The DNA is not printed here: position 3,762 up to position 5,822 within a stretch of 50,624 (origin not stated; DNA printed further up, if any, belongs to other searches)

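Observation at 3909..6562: M48 metallopeptidase translationally coupled to a bacterial dynamin-like protein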

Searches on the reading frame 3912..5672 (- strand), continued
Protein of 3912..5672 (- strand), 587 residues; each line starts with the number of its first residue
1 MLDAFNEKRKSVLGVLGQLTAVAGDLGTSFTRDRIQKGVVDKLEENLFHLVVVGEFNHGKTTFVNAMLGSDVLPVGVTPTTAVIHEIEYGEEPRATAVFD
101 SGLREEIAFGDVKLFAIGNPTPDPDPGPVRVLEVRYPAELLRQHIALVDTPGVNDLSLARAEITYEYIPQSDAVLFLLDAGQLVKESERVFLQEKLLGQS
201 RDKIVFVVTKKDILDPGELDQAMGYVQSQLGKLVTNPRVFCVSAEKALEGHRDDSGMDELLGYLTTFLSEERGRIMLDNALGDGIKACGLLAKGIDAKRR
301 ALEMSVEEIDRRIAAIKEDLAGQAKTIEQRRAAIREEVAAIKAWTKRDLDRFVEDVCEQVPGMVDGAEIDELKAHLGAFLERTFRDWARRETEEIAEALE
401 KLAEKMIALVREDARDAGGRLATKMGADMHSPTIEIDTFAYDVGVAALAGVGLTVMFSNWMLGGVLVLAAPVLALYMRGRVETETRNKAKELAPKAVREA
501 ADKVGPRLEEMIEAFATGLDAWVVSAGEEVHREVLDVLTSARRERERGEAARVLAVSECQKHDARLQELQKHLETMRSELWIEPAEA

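Call 64: predict_structure(alignment_id=A5)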
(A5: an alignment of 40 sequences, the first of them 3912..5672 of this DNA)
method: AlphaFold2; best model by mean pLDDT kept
length: 587 residues; sequences in the alignment: 40
mean_pLDDT: 73.2   pTM: 0.63
mean pLDDT of the five models: 73.2, 73.0, 71.8, 71.0, 70.8
residues with pLDDT >= 90: 57; 70-90: 312; 50-70: 154; < 50: 64
segments of 3 or more residues with pLDDT < 50: 154-159, 429-480, 585-587
pLDDT, mean of each block of 10 residues (from residue 1): 75 90 80 76 85 75 89 63 82 88 85 71 68 89 86 48 61 84 63 60 80 81 81 82 91 89 85 84 81 78 80 79 77 82 86 85 71 64 67 64 66 67 59 45 38 39 40 43 66 74 72 66 66 74 80 83 90 88 52
secondary structure, 60 per line:
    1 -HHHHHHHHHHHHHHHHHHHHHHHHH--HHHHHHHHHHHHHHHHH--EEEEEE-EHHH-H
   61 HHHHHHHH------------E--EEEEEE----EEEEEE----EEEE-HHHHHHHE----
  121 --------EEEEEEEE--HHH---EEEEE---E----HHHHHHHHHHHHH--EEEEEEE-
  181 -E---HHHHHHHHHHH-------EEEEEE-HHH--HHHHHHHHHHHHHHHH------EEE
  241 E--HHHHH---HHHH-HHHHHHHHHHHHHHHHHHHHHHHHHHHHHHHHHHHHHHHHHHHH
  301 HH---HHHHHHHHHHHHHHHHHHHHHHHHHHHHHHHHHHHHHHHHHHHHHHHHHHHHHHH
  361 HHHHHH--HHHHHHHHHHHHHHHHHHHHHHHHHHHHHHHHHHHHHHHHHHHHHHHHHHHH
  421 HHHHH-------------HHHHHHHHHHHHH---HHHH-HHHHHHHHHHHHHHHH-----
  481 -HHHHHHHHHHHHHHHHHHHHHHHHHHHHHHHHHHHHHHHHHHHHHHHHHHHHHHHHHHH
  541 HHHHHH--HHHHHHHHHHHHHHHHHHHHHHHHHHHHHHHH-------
elements in order: H2-26 H29-45 E48-53 H60-68 E84-89 E94-99 E104-107 H109-115 E129-136 E145-149 H158-170 E173-179 H186-196 E204-209 H216-231 E238-241 H244-248 H252-255 H257-302 H306-366 H369-425 H439-451 H455-458 H460-475 H482-546 H549-580
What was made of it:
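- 4236..4358 (-): Hydrophobic hairpin (aa 439-479), the presumed membrane-inserting paddle, preceded by the conserved (I/V)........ motif. AF2 confidence is below 50 at aa 429-480 (call 64).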

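Call 66: search_protein_families(library=padloc, proteins=[window:3912-5672:-], max_evalue=0.01)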
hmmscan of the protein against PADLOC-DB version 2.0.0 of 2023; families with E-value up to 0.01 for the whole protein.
window:3912-5672:- (587 aa): 3 families
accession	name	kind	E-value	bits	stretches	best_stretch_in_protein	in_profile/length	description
PDLC03839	LeoA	-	1.1e-24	85.5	2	143-579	103-553/559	-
PDLC03841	LeoBC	-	1.5e-09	35.5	1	295-546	313-558/601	-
PDLC03840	LeoA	-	2.2e-08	31.6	0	3-70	5-76/577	-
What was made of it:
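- On 'Dynamins' anti-phage defence system (PADLOC LeoA/LeoBC): Only generic LeoA and LeoBC homology of the single BDLP (call 66).
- The BDLP matches the PADLOC LeoA model at E 1.1e-24 and the LeoBC model at 1.5e-09 (call 66).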

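Call 67: fold_search(model_id=the predicted structure, library=pdb)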
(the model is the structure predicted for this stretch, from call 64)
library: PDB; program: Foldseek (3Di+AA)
matches with E <= 10: 1107; with E <= 0.001: 185
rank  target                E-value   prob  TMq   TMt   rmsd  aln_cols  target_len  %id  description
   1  2j69_A                2.4e-19  1.00  0.44  0.40  10.9       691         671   19  Bacterial dynamin-like protein BDLP (released 2006-12-04)
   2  2j68                  4.8e-19  1.00  0.45  0.41  10.9       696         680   18  Bacterial dynamin-like protein BDLP, GDP bound (released 2006-12-04)
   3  6j72                  2.4e-17  1.00  0.50  0.52   9.3       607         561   20  Crystal structure of IniA from Mycobacterium smegmatis with GTP bound (released 2019-09-11)
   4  6j73_B                7.8e-17  1.00  0.50  0.53   9.1       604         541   18  Crystal structure of IniA from Mycobacterium smegmatis (released 2019-09-11)
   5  6j73_A                3.0e-16  1.00  0.49  0.52  10.2       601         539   18  Crystal structure of IniA from Mycobacterium smegmatis (released 2019-09-11)
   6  5oxf_A                1.2e-13  1.00  0.33  0.28  49.8       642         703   16  An oligomerised bacterial dynamin pair provides a mechanism for the long range sensing and tethering of membranes (released 2018-09-05)
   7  5owv_C                8.2e-13  1.00  0.41  0.40  34.5       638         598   13  An oligomerised bacterial dynamin pair provides a mechanism for the long-range sensing and tethering of membranes (released 2018-09-05)
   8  5owv_A                1.2e-12  1.00  0.33  0.28  49.5       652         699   16  An oligomerised bacterial dynamin pair provides a mechanism for the long-range sensing and tethering of membranes (released 2018-09-05)
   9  5oxf_C                2.7e-12  1.00  0.38  0.37  35.6       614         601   14  An oligomerised bacterial dynamin pair provides a mechanism for the long range sensing and tethering of membranes (released 2018-09-05)
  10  7zw6_A                4.4e-11  1.00  0.37  0.28  41.8       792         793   13  Oligomeric structure of SynDLP (released 2023-04-19)
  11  5owv_B                6.0e-11  1.00  0.32  0.32  38.7       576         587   15  An oligomerised bacterial dynamin pair provides a mechanism for the long-range sensing and tethering of membranes (released 2018-09-05)
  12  5oxf_B                8.5e-11  1.00  0.33  0.33  39.8       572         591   17  An oligomerised bacterial dynamin pair provides a mechanism for the long range sensing and tethering of membranes (released 2018-09-05)
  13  9kfe                  9.7e-11  1.00  0.37  0.53   6.1       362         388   15  Truncated Fzo1 with modified LB, GTP-bound (released 2025-08-27)
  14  9em7_A                2.4e-10  1.00  0.35  0.27  45.5       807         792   14  Oligomeric structure of SynDLP in presence of GTP (released 2024-09-11)
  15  5wp9_A                3.2e-10  1.00  0.28  0.28  38.3       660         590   15  Structural Basis of Mitochondrial Receptor Binding and Constriction by Dynamin-Related Protein 1 (released 2018-06-20)
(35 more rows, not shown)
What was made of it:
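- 3909..5672 (-): Bacterial dynamin-like protein gene (587 aa plus stop). The AF2 model matched by Foldseek to 2j69 (2.4e-19), IniA (TM 0.50-0.52), Campylobacter DLP1/2, SynDLP and mitofusins (calls 64, 67).
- On Dynamin superfamily / bacterial dynamin-like proteins: Foldseek top hits are BDLP 2j69 (2.4e-19) and IniA (TM 0.50-0.52) (call 67).
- Closest known: OMA1-OPA1. Different: The BDLP here is of the BDLP1/IniA/mitofusin class by fold (call 67); S-OPA1 ranks far lower (rank 27).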

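Call 70: list_cluster_members(proteins=[P0256, P0257, P0259, P0264, P0265, P0266, P0270, P0277, P0281, P0271])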
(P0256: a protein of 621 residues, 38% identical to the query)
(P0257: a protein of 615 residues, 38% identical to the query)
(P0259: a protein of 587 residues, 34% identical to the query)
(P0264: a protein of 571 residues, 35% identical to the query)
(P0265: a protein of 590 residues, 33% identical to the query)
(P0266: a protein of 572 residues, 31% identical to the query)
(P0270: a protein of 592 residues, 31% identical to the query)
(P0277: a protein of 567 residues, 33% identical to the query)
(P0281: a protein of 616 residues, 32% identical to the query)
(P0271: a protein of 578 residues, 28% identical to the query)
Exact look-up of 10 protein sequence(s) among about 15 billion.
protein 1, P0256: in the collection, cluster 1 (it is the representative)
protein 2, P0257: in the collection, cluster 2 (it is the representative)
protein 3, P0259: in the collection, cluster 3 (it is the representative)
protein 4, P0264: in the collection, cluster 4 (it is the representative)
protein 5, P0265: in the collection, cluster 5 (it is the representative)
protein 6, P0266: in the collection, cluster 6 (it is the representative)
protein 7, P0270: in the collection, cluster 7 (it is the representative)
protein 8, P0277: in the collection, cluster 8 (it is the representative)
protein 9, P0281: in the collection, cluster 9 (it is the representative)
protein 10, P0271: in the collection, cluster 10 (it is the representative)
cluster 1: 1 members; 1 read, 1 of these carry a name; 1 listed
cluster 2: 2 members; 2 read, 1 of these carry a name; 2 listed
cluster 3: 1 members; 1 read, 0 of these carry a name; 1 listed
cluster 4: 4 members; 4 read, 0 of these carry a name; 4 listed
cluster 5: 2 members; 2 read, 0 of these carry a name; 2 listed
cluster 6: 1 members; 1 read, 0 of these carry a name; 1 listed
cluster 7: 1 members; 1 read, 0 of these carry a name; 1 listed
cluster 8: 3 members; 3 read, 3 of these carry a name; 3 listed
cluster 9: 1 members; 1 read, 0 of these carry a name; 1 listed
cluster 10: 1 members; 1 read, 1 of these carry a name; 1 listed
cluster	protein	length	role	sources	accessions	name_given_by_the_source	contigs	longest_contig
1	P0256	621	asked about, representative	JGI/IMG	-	GTP-binding protein EngB required for normal cell division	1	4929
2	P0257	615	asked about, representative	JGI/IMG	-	ribosome biogenesis GTPase A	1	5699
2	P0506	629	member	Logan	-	-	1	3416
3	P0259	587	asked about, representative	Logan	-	-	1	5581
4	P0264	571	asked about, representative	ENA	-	-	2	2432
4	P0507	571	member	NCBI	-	-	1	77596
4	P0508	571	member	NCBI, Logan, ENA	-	-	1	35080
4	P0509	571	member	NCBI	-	-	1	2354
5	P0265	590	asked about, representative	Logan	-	-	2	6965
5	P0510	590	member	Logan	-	-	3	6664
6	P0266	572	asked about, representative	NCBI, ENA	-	-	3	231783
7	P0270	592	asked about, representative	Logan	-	-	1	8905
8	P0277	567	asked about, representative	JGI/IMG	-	hypothetical protein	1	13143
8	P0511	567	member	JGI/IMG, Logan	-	ribosome biogenesis GTPase A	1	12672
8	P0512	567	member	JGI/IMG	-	GTPase SAR1 family protein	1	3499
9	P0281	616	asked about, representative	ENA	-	-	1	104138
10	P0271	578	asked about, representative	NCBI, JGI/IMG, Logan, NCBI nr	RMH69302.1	MAG: GTP-binding protein [Gemmatimonadetes bacterium] | MAG: GTP-binding protein [Gemmatimonadota bacterium]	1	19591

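Call 71: find_encoding_contigs(protein=P0271, flank=4000, max_places=1)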
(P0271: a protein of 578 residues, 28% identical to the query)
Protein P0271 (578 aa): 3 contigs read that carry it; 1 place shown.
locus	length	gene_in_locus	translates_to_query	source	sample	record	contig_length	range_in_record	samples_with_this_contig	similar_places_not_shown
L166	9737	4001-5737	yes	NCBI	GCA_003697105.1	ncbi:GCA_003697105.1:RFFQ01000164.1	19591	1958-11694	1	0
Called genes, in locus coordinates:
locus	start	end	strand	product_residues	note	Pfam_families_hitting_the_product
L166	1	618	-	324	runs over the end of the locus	PF09243:Rsm22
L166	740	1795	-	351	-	PF01791:DeoC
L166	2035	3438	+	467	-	PF01225:Mur_ligase, PF08245:Mur_ligase_M, PF02875:Mur_ligase_C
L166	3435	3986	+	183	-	PF07609:DUF1572, PF04978:MST, PF12867:DinB_2, PF05163:DinB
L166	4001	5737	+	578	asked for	PF00009:GTP_EFTU, PF00350:Dynamin_N, PF01926:MMR_HSR1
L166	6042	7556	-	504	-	PF02743:dCache_1 (faint), PF00672:HAMP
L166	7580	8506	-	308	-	PF01547:SBP_bac_1, PF13531:SBP_bac_11, PF13416:SBP_bac_8, PF13343:SBP_bac_6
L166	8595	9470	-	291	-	PF26309:DUF8082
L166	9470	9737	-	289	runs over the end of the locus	PF08443:RimK, PF02955:GSH-S_ATP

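Call 72: find_encoding_contigs(protein=P0266, flank=4000, max_places=1)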
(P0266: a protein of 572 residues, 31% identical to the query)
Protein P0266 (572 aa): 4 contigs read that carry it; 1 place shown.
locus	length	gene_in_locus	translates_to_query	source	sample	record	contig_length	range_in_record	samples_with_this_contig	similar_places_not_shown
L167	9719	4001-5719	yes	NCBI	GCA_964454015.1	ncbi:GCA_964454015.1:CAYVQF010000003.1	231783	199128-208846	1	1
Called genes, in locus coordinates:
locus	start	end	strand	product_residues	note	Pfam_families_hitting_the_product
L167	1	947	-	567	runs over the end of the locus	PF00246:Peptidase_M14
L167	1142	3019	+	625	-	PF00069:Pkinase, PF07714:PK_Tyr_Ser-Thr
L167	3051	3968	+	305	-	-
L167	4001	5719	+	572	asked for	PF00350:Dynamin_N, PF01926:MMR_HSR1, PF02421:FeoB_N (faint), PF00009:GTP_EFTU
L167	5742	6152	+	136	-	PF02629:CoA_binding (weak), PF13380:CoA_binding_2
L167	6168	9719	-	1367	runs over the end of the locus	-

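Call 74: find_encoding_contigs(protein=P0281, flank=3000, max_places=1)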
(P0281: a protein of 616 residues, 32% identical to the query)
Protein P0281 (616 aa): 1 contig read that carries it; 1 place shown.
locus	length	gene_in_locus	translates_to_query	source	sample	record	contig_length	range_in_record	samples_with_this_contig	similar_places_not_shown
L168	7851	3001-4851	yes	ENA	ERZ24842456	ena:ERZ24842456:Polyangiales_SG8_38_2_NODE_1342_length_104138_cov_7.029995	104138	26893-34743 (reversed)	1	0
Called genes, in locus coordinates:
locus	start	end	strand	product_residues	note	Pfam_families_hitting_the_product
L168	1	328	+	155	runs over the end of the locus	PF10722:YbjN (faint)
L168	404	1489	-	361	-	PF08545:ACP_syn_III, PF08541:ACP_syn_III_C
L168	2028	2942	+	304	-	PF01435:Peptidase_M48, PF05569:Peptidase_M56 (weak)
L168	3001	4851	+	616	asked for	PF00350:Dynamin_N, PF01926:MMR_HSR1 (faint), PF02492:cobW (faint), PF03193:RsgA_GTPase (faint)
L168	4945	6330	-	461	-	PF00278:Orn_DAP_Arg_deC, PF01168:Ala_racemase_N (faint), PF02784:Orn_Arg_deC_N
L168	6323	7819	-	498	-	PF00206:Lyase_1, PF14698:ASL_C2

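Call 75: find_encoding_contigs(protein=P0507, flank=3000, max_places=1)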
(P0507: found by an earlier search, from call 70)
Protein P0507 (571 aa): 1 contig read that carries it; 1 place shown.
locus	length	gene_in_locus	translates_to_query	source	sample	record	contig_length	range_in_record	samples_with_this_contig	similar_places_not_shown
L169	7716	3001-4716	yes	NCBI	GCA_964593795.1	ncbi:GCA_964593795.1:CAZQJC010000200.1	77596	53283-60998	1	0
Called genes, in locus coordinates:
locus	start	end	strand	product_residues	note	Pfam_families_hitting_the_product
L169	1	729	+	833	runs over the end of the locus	PF16697:Yop-YscD_cpl, PF00498:FHA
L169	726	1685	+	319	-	PF03706:LPG_synthase_TM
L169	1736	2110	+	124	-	-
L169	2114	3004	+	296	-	PF01435:Peptidase_M48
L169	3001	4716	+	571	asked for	PF00009:GTP_EFTU, PF00350:Dynamin_N, PF01926:MMR_HSR1, PF00350:Dynamin_N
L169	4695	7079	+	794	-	PF13432:TPR_16 (weak), PF00009:GTP_EFTU (weak), PF00350:Dynamin_N, PF01926:MMR_HSR1, PF02421:FeoB_N (faint)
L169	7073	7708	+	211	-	PF01351:RNase_HII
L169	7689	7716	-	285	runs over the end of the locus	PF01149:Fapy_DNA_glyco, PF06831:H2TH, PF06827:zf-FPG_IleRS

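Call 76: find_encoding_contigs(protein=P0254, flank=3000, max_places=1)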
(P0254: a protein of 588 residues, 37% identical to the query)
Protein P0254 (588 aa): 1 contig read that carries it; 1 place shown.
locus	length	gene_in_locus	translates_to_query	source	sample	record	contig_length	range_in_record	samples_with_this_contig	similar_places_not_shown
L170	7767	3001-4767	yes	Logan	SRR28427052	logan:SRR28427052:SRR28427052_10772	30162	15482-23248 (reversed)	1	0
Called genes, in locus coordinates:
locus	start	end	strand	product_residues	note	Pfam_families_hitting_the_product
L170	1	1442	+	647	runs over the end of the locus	PF07090:GATase1_like, PF01835:MG2 (weak)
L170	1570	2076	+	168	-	-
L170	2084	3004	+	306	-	PF01435:Peptidase_M48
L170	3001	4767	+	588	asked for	PF00009:GTP_EFTU (faint), PF00350:Dynamin_N, PF01926:MMR_HSR1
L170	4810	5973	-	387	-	-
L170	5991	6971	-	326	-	-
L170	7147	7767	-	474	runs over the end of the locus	PF02881:SRP54_N, PF00448:SRP54, PF13604:AAA_30 (weak)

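Call 77: find_encoding_contigs(protein=P0280, flank=3000, max_places=1)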
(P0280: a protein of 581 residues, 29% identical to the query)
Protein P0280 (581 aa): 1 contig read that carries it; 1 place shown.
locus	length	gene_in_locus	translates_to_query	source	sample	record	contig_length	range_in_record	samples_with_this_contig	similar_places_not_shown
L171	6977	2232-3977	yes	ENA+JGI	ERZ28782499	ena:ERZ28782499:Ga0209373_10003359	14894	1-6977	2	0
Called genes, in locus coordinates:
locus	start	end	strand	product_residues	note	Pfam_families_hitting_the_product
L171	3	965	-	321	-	?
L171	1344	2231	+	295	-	PF05569:Peptidase_M56 (weak), PF01435:Peptidase_M48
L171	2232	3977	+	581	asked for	PF00350:Dynamin_N, PF01926:MMR_HSR1, PF00009:GTP_EFTU (weak)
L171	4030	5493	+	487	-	PF00587:tRNA-synt_2b, PF03129:HGTP_anticodon, PF09180:ProRS-C_1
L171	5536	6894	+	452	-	-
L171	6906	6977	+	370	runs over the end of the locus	-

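Call 78: find_encoding_contigs(protein=P0305, flank=3000, max_places=1)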
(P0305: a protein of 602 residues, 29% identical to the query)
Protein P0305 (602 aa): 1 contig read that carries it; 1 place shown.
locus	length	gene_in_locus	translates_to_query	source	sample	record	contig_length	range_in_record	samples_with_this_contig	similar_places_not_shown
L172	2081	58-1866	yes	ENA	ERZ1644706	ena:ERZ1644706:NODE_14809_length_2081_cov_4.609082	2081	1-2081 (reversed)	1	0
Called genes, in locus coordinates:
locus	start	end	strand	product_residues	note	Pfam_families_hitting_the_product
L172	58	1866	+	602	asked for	PF00350:Dynamin_N, PF01926:MMR_HSR1 (weak)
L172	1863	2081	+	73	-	?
